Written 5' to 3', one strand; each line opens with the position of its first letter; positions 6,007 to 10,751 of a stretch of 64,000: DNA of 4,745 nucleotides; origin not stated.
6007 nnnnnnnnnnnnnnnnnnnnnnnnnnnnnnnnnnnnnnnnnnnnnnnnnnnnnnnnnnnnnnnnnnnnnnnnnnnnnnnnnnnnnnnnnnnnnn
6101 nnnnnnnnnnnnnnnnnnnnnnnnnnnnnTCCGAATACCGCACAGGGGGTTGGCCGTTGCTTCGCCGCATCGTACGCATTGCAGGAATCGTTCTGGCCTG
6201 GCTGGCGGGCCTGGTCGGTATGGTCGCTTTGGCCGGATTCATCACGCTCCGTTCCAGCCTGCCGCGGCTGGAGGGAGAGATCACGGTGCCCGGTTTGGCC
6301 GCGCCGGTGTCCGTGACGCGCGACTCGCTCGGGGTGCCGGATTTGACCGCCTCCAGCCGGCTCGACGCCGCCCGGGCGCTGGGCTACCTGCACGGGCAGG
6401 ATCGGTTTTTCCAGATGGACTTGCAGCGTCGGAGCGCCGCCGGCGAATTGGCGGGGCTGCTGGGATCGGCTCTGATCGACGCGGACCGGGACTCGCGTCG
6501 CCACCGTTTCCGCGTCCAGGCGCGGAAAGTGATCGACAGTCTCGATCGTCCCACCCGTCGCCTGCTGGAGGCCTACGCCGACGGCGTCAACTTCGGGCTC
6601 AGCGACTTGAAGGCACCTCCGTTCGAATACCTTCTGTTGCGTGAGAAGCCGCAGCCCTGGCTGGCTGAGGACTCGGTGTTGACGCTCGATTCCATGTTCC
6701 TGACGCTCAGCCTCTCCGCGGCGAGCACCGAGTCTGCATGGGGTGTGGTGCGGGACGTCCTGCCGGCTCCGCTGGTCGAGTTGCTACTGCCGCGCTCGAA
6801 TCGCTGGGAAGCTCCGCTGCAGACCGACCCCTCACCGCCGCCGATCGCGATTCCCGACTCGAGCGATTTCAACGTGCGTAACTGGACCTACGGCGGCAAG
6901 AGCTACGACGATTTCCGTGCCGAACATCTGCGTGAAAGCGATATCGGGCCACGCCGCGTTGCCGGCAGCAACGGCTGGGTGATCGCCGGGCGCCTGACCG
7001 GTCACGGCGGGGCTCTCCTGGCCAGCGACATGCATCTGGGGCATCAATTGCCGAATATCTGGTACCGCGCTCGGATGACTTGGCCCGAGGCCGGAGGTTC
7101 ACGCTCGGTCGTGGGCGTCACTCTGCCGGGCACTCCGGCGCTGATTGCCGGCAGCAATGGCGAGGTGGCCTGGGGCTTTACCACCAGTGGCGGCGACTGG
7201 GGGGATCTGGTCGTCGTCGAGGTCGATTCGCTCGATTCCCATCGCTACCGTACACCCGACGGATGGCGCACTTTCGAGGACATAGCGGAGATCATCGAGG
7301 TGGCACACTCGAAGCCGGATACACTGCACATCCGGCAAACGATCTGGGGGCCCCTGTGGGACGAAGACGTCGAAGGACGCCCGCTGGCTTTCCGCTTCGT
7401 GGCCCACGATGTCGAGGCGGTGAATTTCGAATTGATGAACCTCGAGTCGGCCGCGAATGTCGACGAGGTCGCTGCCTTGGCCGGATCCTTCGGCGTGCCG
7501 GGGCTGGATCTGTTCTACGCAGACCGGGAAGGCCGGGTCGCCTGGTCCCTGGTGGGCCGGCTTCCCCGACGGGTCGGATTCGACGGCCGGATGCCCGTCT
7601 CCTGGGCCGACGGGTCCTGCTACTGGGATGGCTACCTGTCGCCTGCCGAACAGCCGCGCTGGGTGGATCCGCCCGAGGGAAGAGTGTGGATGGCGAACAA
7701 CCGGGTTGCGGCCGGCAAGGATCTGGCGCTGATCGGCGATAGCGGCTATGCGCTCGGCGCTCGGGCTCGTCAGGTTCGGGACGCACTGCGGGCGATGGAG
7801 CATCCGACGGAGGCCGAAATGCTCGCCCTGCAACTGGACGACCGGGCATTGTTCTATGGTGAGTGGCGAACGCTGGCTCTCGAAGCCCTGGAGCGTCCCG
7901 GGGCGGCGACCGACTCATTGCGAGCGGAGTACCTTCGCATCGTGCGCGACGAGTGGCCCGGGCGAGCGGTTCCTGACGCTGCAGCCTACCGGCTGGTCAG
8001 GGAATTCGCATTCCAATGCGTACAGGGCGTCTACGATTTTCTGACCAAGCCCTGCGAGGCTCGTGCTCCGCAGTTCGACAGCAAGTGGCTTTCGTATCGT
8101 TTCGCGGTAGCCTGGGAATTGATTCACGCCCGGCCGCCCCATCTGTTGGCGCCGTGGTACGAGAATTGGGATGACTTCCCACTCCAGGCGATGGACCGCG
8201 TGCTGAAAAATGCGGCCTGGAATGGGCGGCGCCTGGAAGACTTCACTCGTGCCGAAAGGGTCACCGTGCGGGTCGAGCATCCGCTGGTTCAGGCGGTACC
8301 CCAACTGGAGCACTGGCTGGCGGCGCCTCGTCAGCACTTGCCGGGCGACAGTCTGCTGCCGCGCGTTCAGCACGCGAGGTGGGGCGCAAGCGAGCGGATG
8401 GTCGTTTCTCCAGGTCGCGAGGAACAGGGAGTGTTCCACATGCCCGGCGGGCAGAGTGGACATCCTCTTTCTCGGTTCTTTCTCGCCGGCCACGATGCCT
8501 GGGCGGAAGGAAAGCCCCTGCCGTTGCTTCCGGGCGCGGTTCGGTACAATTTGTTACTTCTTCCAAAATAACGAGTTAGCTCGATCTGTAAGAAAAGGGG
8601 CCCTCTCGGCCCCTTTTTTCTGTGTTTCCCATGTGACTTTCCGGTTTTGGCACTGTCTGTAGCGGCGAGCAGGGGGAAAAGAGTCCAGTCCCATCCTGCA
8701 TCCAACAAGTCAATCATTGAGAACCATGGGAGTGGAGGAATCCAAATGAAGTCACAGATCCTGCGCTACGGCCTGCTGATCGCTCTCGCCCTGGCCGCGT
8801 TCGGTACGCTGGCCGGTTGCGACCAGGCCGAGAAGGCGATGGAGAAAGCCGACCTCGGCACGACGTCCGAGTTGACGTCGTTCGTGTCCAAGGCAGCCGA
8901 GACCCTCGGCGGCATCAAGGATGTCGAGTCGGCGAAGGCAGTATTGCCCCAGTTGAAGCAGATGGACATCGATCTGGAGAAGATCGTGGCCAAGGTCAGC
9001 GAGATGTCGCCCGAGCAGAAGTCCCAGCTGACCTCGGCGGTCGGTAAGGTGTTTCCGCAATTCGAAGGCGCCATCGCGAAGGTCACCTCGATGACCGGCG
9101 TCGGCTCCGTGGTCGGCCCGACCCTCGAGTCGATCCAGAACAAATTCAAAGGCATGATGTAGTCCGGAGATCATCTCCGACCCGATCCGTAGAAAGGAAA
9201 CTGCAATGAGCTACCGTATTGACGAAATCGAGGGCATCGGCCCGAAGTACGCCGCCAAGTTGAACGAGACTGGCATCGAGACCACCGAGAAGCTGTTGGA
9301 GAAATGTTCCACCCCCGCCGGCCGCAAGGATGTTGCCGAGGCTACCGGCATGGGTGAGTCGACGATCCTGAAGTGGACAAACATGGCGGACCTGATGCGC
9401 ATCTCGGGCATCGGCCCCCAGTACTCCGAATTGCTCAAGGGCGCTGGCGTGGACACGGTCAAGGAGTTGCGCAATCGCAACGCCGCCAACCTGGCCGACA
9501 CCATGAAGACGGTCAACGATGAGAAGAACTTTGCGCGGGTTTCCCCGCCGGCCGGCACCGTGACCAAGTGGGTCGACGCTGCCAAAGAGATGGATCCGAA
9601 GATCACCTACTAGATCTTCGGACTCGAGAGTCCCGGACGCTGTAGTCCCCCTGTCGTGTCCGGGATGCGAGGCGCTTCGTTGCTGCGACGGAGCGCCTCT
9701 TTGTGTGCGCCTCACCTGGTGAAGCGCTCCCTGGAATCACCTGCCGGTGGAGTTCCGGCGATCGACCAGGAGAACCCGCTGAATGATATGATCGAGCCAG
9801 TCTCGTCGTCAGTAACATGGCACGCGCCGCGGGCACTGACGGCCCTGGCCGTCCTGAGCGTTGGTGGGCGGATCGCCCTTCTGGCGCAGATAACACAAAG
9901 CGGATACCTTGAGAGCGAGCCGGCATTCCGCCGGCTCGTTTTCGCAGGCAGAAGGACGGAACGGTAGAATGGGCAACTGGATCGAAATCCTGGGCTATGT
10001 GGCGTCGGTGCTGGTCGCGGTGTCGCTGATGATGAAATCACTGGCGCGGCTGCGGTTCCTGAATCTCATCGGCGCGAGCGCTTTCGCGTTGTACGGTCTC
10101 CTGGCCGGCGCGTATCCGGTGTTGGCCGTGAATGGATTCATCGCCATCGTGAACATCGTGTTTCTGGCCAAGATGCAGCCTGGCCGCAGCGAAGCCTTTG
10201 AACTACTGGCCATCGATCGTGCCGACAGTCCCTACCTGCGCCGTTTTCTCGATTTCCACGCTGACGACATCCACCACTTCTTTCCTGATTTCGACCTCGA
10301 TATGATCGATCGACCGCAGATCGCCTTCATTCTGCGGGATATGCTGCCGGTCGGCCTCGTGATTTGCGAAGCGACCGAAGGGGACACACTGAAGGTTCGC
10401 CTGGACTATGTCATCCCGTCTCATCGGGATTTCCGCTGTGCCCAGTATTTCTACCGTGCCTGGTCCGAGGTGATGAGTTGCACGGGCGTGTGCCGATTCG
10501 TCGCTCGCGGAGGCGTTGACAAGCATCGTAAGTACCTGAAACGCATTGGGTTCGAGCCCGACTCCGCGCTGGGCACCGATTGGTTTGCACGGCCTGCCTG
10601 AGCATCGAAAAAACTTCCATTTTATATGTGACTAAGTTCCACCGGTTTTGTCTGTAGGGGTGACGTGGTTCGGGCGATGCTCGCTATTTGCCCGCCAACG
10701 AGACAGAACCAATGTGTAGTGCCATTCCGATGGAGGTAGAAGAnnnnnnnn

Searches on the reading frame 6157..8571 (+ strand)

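Call 25: search_protein_families(library=pfam, proteins=[window:6157-8571:+], max_evalue=0.00001)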
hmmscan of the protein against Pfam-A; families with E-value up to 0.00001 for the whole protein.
window:6157-8571:+ (804 aa): 1 family
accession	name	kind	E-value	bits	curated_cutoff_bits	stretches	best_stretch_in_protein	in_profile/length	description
PF01804.23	Penicil_amidase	-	7.8e-132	442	21.3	1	50-790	1-666/675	Penicillin amidase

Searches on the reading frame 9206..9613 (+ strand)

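Call 25: search_protein_families(library=pfam, proteins=[window:9206-9613:+], max_evalue=0.00001)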
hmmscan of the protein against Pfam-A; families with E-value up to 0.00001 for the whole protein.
window:9206-9613:+ (135 aa): 4 families
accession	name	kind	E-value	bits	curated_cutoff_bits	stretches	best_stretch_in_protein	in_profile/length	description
PF14229.12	DUF4332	-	4.2e-41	140.4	23.2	1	9-128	1-121/122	Domain of unknown function (DUF4332)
PF14520.12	HHH_5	-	2.1e-17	63.8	27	1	6-57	5-51/57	Helix-hairpin-helix domain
PF11731.14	Cdd1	-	3.3e-08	34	25.5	0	59-106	4-51/86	Pathogenicity locus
PF10391.15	DNA_pol_lambd_f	-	1.3e-07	31.7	29.8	0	63-100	3-40/51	Fingers domain of DNA polymerase lambda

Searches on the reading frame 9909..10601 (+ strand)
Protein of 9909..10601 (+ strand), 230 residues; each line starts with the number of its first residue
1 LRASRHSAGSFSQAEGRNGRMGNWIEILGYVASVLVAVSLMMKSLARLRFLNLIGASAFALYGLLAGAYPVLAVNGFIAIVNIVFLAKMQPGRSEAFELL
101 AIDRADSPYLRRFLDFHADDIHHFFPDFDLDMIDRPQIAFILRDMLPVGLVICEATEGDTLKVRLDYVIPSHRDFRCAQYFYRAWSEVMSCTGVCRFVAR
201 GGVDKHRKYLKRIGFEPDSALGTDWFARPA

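Call 25: search_protein_families(library=pfam, proteins=[window:9909-10601:+], max_evalue=0.00001)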
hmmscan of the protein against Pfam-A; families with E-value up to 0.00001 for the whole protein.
window:9909-10601:+ (230 aa): 0 families

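Call 50: search_protein_families(library=pfam, proteins=[window:9909-10601:+], max_evalue=0.01)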
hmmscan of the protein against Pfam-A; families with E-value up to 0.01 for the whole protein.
window:9909-10601:+ (230 aa): 2 families
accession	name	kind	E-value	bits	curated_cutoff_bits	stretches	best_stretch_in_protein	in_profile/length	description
PF10688.14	Imp-YgjV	-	4.8e-05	23.7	23.5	1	22-89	88-155/159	Bacterial inner membrane protein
PF25807.1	Clarin-2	-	0.0063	16.9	27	1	32-87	106-161/202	Clarin-2-like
